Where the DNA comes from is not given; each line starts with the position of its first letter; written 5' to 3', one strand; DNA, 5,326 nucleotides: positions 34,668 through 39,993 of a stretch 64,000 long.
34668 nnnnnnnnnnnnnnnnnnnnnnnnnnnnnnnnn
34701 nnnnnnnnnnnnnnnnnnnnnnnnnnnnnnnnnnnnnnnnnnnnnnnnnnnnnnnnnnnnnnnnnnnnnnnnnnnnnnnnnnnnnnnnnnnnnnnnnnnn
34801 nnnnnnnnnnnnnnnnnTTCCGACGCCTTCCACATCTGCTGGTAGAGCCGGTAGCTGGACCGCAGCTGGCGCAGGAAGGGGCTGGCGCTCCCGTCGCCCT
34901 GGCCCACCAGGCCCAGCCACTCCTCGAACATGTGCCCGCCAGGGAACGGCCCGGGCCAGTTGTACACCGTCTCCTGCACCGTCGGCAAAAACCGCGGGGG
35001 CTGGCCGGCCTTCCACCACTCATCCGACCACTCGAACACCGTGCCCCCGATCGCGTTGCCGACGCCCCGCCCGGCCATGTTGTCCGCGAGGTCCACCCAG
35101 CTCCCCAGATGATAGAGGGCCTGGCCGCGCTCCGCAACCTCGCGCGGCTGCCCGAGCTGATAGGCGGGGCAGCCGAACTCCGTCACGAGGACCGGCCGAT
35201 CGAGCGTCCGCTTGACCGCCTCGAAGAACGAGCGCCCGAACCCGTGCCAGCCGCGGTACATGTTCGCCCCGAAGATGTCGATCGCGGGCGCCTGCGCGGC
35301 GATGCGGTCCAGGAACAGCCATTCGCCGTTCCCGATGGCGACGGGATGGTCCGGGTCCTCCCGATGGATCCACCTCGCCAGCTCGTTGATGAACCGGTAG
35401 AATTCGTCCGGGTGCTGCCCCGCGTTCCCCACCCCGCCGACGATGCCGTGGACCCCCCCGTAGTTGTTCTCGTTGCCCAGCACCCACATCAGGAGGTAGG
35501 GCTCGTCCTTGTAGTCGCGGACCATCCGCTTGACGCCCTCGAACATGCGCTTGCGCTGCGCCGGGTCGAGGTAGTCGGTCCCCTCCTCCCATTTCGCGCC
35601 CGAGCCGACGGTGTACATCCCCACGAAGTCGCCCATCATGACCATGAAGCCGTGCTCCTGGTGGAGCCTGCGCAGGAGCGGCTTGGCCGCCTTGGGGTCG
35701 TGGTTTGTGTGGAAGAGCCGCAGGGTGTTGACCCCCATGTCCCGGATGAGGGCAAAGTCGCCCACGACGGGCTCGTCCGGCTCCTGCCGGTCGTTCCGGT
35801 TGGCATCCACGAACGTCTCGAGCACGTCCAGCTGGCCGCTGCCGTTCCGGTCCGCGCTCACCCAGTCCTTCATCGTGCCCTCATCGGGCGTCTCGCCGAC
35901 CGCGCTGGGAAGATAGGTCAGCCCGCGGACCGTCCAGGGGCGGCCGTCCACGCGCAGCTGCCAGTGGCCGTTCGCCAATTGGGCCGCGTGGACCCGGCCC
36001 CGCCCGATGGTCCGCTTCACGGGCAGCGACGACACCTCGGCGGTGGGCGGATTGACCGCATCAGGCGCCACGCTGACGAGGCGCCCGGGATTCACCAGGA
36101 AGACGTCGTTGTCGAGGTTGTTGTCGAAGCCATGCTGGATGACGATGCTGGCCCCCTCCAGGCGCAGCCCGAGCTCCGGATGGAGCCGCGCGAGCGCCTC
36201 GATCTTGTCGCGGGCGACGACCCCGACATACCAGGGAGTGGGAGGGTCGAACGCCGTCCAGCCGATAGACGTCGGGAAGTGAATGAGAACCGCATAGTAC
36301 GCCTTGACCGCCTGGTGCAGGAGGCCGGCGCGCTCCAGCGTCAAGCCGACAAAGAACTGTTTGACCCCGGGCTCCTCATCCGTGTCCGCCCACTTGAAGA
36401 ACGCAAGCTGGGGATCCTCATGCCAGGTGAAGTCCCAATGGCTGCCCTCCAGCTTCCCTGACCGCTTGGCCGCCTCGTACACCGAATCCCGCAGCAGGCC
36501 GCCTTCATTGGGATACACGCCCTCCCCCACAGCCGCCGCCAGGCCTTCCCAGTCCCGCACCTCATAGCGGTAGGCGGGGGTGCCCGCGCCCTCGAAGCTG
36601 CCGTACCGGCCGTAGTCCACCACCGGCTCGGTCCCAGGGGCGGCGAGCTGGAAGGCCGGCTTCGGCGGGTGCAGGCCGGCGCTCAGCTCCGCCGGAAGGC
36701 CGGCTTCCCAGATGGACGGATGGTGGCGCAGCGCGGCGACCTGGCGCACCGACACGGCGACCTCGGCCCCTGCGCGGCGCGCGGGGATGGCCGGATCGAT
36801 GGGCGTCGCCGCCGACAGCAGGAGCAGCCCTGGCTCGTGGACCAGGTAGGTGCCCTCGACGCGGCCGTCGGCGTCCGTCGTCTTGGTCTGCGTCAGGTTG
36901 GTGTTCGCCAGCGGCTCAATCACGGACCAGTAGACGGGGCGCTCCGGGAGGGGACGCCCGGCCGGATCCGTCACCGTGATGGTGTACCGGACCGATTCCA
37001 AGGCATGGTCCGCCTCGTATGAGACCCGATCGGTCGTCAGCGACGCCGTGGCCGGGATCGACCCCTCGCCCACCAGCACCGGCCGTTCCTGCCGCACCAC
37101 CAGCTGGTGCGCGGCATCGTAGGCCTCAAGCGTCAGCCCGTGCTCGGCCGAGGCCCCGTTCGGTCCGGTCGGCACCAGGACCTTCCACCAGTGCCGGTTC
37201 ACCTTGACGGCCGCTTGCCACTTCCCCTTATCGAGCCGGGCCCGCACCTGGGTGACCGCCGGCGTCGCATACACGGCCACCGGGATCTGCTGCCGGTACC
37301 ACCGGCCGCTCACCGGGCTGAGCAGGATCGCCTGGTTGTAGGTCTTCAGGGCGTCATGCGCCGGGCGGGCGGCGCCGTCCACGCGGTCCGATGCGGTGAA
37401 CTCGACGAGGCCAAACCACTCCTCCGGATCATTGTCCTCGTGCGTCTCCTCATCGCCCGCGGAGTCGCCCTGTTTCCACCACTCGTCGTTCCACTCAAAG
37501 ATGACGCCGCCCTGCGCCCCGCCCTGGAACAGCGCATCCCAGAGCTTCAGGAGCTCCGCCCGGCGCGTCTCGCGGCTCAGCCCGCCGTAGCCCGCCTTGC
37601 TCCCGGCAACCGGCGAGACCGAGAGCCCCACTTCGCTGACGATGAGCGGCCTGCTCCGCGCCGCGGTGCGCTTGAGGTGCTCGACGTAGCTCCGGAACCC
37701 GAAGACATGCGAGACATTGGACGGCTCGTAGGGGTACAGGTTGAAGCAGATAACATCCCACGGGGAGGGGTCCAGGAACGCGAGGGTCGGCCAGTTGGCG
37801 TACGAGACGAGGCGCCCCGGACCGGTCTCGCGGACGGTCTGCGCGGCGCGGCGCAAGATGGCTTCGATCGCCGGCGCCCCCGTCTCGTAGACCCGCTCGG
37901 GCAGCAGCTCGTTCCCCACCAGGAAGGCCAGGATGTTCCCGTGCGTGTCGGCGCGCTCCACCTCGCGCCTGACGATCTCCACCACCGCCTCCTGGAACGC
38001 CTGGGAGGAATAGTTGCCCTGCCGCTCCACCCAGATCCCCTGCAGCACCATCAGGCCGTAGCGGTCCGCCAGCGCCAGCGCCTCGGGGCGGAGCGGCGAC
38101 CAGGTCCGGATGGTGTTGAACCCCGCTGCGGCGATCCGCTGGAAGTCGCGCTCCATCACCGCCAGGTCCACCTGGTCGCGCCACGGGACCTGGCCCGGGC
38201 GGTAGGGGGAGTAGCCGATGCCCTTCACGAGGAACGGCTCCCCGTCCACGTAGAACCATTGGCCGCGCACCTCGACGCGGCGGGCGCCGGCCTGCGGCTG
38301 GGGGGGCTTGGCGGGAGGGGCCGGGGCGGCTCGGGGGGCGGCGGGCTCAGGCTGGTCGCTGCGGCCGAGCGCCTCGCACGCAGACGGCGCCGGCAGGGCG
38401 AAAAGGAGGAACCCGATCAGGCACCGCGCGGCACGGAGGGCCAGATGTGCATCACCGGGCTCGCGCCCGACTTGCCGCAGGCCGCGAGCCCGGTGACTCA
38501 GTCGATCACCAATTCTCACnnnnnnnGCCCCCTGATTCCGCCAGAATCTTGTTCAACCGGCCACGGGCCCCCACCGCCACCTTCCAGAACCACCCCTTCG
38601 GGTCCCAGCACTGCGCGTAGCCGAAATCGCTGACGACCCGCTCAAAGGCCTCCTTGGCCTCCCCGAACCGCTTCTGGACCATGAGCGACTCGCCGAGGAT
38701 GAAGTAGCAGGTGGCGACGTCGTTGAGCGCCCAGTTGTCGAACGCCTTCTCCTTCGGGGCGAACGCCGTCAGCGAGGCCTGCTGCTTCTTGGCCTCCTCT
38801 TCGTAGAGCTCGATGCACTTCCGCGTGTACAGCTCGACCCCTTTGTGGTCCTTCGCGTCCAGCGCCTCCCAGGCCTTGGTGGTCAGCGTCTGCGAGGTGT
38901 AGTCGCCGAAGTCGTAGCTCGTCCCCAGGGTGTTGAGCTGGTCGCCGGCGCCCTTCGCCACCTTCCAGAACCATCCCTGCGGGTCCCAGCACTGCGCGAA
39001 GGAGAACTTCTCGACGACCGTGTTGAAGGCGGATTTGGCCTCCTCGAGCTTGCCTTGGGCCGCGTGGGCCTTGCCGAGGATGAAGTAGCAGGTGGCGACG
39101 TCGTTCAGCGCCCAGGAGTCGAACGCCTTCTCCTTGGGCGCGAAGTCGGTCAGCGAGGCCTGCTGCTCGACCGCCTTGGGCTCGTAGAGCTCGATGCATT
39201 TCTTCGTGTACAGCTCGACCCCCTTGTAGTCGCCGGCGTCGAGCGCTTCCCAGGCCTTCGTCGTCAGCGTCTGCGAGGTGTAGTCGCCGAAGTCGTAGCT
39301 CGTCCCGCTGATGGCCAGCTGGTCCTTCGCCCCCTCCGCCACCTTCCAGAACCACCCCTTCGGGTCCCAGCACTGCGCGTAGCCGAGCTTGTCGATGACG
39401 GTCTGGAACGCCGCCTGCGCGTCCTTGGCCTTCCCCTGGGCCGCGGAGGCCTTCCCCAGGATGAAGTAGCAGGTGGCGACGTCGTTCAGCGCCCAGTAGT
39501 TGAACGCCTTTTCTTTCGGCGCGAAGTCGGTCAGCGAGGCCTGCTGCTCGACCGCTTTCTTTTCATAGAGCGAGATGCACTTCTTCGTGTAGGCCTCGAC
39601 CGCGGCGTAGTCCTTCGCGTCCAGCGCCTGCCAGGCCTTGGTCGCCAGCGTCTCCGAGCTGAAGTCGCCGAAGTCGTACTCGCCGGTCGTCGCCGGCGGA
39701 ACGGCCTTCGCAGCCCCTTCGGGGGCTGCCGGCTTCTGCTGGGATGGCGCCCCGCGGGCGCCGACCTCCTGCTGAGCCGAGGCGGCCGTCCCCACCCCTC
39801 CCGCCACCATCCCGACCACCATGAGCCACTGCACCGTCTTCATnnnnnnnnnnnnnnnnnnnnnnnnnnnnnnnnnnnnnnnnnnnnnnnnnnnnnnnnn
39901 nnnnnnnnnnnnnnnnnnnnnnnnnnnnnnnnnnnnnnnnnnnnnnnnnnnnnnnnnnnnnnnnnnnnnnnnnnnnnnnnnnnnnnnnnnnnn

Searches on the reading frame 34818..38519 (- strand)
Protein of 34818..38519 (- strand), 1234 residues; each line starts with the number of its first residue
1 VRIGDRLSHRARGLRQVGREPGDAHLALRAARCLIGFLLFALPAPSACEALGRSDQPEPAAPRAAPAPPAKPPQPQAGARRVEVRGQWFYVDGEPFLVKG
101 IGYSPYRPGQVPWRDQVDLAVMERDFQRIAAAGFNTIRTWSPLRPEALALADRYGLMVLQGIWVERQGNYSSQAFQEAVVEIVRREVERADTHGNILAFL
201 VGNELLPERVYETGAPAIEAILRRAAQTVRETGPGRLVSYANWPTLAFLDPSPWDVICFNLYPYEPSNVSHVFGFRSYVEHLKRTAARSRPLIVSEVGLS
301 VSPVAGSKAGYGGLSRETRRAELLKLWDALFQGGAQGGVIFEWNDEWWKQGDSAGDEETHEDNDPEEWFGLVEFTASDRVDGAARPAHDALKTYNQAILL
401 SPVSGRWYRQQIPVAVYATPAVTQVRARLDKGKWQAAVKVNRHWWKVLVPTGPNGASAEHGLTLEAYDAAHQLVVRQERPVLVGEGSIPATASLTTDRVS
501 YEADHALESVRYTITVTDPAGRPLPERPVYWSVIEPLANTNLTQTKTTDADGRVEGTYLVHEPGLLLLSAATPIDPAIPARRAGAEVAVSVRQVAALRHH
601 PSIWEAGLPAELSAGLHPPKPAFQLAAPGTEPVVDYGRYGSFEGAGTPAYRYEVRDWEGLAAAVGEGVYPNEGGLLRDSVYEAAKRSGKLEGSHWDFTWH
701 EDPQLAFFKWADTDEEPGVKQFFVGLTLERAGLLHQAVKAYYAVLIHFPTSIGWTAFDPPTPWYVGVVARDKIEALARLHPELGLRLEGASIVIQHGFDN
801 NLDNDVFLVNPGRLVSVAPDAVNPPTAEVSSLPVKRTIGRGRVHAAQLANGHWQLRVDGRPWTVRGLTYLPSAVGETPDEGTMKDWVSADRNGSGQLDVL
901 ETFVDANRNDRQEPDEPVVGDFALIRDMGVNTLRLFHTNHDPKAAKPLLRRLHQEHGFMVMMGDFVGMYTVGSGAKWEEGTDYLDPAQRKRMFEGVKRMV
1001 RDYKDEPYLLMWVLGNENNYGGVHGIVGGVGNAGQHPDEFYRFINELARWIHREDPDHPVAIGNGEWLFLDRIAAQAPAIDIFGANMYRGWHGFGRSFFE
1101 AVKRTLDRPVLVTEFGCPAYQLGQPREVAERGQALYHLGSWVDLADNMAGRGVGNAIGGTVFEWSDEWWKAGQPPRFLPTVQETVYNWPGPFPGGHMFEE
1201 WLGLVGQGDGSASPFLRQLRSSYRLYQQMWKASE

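Call 31: search_protein_families(library=pfam, proteins=[window:34818-38519:-], max_evalue=0.001)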
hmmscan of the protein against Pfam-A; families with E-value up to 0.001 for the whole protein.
window:34818-38519:- (1234 aa): 3 families
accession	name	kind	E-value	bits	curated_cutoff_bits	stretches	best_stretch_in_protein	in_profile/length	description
PF02836.23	Glyco_hydro_2_C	-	3e-21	76.3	21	2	82-316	1-229/302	Glycosyl hydrolases family 2, TIM barrel domain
PF03198.20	Glyco_hydro_72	-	4.7e-08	33.1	25.9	1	80-231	10-172/314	Glucanosyltransferase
PF02369.22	Big_1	-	4.3e-06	27.2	34.9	1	493-558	3-66/93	Bacterial Ig-like domain (group 1)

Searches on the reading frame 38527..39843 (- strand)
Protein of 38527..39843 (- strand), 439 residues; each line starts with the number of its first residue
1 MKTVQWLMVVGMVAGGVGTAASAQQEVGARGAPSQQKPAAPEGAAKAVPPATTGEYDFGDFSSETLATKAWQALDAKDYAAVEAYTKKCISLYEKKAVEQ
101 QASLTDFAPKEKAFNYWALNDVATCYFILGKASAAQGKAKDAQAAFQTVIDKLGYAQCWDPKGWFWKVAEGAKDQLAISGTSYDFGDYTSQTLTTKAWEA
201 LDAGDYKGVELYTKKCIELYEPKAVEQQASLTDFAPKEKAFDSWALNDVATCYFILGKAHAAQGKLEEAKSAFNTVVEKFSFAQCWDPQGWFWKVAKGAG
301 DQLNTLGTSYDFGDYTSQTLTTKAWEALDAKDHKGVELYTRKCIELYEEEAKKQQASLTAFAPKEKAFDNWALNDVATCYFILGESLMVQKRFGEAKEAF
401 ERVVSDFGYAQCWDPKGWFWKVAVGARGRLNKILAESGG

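Call 31: search_protein_families(library=pfam, proteins=[window:38527-39843:-], max_evalue=0.001)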
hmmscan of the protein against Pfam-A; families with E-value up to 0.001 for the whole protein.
window:38527-39843:- (439 aa): 8 families
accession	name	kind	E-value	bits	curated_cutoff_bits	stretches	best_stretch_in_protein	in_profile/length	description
PF07719.23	TPR_2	-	3.1e-14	52.3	27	0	250-278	1-29/34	Tetratricopeptide repeat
PF13174.12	TPR_6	-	3.7e-11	43.3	26.3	0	252-280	2-30/33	Tetratricopeptide repeat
PF00515.34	TPR_1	-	1e-07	31.9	27.8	0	251-278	2-29/34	Tetratricopeptide repeat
PF13424.12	TPR_12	-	1.3e-07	32.1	30.1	0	248-277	43-72/77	Tetratricopeptide repeat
PF13181.12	TPR_8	-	1.3e-07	31.7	25.7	0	251-278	2-29/34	Tetratricopeptide repeat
PF02469.27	Fasciclin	-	3e-06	27.9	22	0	350-372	18-40/123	Fasciclin domain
PF13428.12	TPR_14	-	1.8e-05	25.4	23.5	0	253-280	4-31/44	Tetratricopeptide repeat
PF13432.12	TPR_16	-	3.1e-05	24.7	32.7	0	254-279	35-60/65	Tetratricopeptide repeat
